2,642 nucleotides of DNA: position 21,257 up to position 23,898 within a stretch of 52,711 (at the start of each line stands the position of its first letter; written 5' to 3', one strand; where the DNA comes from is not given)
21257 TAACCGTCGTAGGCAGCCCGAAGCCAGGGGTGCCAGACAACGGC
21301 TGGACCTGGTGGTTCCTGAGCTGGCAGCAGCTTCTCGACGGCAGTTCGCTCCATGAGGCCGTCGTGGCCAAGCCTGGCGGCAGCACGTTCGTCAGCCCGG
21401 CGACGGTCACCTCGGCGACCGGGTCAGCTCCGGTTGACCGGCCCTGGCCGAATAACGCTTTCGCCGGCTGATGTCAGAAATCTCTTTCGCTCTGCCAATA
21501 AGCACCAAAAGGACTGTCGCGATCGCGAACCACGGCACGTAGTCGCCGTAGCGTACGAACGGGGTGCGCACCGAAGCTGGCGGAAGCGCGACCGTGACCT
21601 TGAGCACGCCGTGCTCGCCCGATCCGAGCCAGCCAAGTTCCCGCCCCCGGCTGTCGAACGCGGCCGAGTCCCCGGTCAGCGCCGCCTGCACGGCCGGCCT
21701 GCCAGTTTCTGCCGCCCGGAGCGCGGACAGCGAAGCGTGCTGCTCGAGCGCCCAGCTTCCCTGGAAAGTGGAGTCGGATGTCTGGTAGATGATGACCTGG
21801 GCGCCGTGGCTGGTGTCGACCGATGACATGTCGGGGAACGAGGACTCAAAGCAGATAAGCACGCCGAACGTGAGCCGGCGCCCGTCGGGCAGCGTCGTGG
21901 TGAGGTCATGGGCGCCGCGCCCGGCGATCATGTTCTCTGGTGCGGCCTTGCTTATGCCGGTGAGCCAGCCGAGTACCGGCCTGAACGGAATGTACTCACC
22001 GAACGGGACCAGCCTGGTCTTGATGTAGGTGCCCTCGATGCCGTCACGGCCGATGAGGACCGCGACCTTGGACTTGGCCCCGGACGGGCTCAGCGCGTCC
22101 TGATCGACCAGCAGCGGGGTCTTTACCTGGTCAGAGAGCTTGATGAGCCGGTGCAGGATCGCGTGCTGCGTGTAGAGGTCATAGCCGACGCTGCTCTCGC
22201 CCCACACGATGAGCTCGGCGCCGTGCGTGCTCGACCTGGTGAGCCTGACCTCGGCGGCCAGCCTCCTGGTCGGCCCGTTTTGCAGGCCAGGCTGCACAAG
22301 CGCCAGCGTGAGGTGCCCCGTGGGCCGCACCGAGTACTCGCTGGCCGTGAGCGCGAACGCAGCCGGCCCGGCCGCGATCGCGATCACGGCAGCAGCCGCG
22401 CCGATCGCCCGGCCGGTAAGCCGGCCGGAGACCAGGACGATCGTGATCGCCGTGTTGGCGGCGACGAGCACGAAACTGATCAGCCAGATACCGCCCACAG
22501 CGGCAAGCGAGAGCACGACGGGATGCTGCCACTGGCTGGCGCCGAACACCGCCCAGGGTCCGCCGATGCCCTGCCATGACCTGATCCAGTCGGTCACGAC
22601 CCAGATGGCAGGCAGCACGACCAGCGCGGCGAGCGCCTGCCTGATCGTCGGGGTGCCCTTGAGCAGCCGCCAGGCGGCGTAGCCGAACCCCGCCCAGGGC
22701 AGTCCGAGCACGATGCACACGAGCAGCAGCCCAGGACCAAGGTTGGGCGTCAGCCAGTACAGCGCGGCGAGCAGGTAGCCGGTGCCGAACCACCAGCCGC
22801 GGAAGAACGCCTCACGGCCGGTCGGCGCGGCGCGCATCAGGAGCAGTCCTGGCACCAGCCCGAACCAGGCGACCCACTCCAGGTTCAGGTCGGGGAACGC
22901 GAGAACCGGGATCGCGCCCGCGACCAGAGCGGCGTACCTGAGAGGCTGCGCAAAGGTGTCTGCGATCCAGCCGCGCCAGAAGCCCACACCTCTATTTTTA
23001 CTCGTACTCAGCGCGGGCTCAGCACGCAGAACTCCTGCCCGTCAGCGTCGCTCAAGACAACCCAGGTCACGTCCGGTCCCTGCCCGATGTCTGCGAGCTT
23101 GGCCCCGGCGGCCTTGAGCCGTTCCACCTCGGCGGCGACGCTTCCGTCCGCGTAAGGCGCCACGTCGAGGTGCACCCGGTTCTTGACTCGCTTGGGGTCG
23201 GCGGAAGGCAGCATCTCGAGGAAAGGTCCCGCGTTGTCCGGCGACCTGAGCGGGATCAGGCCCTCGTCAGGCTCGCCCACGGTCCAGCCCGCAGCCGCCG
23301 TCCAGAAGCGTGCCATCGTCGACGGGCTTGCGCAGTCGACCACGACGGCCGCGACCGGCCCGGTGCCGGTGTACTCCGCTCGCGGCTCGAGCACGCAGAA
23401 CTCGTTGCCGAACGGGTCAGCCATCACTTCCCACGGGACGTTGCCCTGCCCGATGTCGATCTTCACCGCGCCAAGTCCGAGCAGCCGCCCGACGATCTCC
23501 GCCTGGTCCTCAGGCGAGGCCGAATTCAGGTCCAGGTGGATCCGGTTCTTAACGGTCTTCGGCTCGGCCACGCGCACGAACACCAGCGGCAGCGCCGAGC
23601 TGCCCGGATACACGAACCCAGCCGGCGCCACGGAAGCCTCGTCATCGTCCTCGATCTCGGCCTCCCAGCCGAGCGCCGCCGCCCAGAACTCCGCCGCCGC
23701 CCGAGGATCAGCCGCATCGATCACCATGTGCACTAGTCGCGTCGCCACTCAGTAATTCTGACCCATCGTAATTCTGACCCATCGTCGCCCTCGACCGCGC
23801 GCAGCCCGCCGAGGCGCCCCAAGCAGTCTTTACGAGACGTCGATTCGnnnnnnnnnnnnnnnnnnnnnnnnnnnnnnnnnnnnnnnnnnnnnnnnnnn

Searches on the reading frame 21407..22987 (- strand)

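Call 71: search_protein_families(library=pfam, proteins=[window:21407-22987:-], max_evalue=0.000001)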
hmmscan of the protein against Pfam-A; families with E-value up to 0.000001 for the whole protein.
window:21407-22987:- (526 aa): 2 families
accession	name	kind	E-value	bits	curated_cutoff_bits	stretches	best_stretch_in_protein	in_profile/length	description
PF20154.4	LNT_N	-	3.5e-24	86.2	27.1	1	23-179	1-158/159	Apolipoprotein N-acyltransferase N-terminal domain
PF00795.27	CN_hydrolase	-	2.3e-12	47.3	23.2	1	254-468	30-248/256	Carbon-nitrogen hydrolase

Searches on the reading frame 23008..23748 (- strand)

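Call 71: search_protein_families(library=pfam, proteins=[window:23008-23748:-], max_evalue=0.000001)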
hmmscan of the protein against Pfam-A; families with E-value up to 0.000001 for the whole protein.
window:23008-23748:- (246 aa): 1 family
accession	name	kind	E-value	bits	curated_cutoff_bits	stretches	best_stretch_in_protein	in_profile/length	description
PF18029.7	Glyoxalase_6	-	1e-52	177.7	23.6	2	8-120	2-106/106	Glyoxalase-like domain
